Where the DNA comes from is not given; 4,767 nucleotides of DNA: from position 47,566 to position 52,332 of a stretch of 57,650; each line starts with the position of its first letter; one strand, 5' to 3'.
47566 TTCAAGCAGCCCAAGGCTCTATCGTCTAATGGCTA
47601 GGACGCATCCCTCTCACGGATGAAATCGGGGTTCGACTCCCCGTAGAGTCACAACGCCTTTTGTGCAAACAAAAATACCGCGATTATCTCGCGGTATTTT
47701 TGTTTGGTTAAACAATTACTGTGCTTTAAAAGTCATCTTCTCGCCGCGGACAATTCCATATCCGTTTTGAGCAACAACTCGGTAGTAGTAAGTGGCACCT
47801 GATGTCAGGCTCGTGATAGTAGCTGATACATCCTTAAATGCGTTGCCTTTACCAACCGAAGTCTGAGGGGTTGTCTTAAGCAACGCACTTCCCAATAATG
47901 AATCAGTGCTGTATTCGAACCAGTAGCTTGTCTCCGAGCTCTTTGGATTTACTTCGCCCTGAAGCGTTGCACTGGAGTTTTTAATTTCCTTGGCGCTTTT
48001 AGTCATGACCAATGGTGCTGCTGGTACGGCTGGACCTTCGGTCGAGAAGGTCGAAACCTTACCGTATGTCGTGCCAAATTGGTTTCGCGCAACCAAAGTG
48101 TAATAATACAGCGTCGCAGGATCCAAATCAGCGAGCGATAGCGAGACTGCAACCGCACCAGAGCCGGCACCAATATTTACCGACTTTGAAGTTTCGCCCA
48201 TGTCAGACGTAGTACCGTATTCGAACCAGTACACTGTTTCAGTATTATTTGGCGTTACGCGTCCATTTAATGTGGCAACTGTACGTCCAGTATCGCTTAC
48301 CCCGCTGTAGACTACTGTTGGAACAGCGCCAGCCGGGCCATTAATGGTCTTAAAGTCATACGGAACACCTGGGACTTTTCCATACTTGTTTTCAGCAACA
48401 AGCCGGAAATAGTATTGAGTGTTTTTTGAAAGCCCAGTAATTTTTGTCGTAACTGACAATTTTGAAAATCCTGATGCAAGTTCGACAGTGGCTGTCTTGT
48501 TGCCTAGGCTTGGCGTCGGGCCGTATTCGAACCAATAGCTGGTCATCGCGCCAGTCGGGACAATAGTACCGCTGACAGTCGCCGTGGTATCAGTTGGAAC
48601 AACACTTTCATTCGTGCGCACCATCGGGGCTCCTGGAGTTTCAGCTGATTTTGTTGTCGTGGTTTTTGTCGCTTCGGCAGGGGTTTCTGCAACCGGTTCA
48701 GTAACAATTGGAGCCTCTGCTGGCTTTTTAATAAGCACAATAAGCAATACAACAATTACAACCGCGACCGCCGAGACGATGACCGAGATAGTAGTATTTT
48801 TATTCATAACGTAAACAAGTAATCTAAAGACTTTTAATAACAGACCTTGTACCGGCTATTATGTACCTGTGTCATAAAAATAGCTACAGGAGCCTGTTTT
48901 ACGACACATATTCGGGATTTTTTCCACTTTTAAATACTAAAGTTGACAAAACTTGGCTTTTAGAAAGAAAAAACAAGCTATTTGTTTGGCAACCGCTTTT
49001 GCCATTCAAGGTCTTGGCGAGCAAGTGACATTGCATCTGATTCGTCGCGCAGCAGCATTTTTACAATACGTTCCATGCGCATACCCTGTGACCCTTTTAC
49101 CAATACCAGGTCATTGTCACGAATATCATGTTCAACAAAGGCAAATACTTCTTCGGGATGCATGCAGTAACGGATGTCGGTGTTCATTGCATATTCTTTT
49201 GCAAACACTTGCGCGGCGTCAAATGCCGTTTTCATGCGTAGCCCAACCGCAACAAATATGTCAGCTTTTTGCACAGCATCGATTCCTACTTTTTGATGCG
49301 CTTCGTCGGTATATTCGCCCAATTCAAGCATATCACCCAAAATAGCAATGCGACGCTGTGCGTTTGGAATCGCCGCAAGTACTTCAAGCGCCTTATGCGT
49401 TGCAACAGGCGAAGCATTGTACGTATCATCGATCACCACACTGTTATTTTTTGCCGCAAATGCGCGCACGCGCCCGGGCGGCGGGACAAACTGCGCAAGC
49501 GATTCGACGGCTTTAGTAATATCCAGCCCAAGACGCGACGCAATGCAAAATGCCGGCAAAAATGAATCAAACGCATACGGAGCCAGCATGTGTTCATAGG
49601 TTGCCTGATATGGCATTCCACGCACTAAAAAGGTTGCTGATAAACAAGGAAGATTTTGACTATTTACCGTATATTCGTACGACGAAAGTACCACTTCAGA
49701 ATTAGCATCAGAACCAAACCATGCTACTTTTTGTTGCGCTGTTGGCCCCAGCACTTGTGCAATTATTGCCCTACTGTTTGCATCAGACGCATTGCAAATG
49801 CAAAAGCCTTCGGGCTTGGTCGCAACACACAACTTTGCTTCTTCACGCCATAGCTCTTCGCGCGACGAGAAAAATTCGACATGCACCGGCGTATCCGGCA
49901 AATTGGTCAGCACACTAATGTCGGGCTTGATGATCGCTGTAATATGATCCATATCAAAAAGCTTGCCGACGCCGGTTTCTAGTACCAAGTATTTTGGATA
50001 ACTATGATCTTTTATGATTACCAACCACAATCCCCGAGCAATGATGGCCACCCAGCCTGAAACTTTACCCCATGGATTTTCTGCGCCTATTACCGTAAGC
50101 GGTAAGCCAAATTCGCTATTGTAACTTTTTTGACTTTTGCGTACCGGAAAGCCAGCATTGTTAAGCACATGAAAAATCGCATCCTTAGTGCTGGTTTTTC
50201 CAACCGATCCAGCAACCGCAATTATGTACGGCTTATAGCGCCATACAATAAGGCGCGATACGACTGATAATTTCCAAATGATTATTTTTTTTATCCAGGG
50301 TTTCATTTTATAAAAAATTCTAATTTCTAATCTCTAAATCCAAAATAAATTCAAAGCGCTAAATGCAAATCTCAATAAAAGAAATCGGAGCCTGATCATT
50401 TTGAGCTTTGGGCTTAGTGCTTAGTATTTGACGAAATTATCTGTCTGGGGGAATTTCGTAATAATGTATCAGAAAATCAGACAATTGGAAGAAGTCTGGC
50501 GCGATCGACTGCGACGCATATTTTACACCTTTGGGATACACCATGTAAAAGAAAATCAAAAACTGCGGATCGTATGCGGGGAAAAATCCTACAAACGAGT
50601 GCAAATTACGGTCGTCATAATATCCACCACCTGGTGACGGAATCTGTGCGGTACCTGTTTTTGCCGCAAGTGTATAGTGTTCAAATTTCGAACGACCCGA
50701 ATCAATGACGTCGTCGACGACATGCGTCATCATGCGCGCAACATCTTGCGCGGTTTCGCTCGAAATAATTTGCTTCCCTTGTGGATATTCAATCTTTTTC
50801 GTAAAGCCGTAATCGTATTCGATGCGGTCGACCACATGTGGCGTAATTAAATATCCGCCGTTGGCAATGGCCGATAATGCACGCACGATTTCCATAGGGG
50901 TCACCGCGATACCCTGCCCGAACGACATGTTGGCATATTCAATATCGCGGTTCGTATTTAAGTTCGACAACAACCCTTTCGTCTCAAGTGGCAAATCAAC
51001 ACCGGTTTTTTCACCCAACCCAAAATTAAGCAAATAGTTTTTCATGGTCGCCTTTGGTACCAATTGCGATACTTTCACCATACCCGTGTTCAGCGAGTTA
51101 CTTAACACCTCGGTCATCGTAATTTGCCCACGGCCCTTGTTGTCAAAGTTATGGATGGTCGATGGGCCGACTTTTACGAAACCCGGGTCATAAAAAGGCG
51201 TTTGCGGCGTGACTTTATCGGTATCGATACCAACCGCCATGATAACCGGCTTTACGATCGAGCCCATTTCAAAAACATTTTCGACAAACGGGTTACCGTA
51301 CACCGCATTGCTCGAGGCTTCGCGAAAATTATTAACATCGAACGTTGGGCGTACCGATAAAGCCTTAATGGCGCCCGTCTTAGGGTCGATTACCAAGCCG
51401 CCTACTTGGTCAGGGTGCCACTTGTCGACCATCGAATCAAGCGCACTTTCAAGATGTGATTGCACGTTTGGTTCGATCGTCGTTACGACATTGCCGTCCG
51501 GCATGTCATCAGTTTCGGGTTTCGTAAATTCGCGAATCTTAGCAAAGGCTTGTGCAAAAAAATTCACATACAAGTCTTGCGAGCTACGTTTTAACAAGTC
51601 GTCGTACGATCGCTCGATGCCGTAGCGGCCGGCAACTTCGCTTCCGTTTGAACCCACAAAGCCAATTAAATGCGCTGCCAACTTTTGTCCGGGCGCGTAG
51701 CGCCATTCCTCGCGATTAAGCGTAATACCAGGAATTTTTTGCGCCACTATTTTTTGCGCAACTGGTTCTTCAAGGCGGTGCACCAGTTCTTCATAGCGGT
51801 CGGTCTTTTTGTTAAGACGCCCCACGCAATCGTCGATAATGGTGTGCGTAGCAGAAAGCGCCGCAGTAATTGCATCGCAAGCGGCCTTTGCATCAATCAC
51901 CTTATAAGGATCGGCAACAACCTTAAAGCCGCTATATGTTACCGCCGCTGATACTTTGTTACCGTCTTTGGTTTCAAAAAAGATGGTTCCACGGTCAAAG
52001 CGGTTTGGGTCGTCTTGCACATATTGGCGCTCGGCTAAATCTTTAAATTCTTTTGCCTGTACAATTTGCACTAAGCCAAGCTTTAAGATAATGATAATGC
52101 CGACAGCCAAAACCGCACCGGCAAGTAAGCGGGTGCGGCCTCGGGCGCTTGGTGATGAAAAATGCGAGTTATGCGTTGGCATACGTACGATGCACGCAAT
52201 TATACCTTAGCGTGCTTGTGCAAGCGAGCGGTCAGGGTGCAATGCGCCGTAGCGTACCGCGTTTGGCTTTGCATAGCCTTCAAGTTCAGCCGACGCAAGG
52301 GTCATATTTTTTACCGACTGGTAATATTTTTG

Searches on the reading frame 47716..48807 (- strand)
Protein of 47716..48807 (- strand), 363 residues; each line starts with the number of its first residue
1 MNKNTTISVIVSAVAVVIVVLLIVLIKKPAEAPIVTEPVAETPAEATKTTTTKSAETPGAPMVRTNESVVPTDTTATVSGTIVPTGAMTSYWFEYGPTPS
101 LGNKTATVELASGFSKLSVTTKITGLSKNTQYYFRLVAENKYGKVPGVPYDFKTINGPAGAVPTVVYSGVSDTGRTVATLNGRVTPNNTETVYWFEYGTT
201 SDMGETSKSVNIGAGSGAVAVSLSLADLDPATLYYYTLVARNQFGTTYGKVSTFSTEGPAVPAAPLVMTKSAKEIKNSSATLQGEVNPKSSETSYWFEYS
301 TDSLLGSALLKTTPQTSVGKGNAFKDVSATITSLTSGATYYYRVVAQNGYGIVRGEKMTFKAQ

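Call 60: search_protein_families(library=pfam, proteins=[window:47716-48807:-], max_evalue=0.0001)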
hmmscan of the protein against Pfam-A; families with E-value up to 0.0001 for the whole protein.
window:47716-48807:- (363 aa): 5 families
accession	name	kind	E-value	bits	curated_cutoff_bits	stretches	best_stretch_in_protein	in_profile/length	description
PF16656.11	Pur_ac_phosph_N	-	3.6e-12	47.1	30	0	289-361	22-92/93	Purple acid Phosphatase, N-terminal domain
PF16655.11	PhoD_N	-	3.4e-08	34.4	30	0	291-349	26-81/90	PhoD-like phosphatase, N-terminal domain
PF00041.27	fn3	-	9.9e-08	32.5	25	0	72-144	12-74/84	Fibronectin type III domain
PF25059.1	FN3_DSCAM-DSCAML_C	-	1.9e-07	31.8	39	0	221-256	45-82/89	DSCAM/DSCAML C-terminal Fn3-like domain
PF24489.1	Ig_J_second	-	5.7e-05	23.6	27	0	280-352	15-83/105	Tip attachment protein J second Ig-like domain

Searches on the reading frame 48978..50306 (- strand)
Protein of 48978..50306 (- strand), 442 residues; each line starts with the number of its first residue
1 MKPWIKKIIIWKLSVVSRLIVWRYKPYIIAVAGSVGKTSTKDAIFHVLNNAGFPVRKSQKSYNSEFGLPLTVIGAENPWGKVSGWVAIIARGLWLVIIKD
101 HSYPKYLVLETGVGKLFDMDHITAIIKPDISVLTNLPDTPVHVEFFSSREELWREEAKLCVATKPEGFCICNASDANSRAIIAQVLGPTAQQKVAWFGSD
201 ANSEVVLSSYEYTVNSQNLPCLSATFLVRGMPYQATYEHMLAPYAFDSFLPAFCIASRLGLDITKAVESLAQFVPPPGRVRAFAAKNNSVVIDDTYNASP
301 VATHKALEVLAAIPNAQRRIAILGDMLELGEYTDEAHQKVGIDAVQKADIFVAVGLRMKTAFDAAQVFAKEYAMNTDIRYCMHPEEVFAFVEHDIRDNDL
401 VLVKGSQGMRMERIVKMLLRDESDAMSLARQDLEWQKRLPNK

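Call 60: search_protein_families(library=pfam, proteins=[window:48978-50306:-], max_evalue=0.0001)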
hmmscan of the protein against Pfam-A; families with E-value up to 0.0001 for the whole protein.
window:48978-50306:- (442 aa): 2 families
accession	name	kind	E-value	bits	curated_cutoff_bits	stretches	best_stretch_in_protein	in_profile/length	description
PF02875.26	Mur_ligase_C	-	3.3e-17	63.9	28.4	1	278-406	1-126/127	Mur ligase, glutamate ligase domain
PF08245.18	Mur_ligase_M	-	1.2e-15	58.5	24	1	104-219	57-168/200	Mur ligase middle domain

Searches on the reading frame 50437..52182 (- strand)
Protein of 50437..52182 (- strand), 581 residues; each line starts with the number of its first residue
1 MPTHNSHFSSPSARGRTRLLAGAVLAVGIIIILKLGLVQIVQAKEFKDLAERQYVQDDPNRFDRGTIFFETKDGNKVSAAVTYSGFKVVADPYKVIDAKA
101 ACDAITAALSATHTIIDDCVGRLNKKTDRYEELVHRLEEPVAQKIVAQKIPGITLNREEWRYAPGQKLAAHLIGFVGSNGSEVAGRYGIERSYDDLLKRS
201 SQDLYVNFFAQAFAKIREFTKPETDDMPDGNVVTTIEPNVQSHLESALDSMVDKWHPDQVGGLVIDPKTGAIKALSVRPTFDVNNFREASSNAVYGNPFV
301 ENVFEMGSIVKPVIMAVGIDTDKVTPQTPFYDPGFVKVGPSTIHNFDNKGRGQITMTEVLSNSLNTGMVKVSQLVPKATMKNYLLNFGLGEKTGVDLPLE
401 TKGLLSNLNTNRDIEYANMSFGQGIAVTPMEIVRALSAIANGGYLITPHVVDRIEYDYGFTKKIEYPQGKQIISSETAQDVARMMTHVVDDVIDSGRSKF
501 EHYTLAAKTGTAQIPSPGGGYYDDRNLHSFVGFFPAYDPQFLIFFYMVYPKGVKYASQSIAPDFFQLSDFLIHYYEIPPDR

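Call 60: search_protein_families(library=pfam, proteins=[window:50437-52182:-], max_evalue=0.0001)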
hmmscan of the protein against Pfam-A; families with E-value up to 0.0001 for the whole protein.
window:50437-52182:- (581 aa): 2 families
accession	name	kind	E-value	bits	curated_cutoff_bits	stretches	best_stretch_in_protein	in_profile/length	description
PF00905.27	Transpeptidase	-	8.7e-69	232.4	22.1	1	263-564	4-293/299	Penicillin binding protein transpeptidase domain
PF03717.20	PBP_dimer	-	1.3e-05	26.1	24.4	1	73-198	11-159/180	Penicillin-binding Protein dimerisation domain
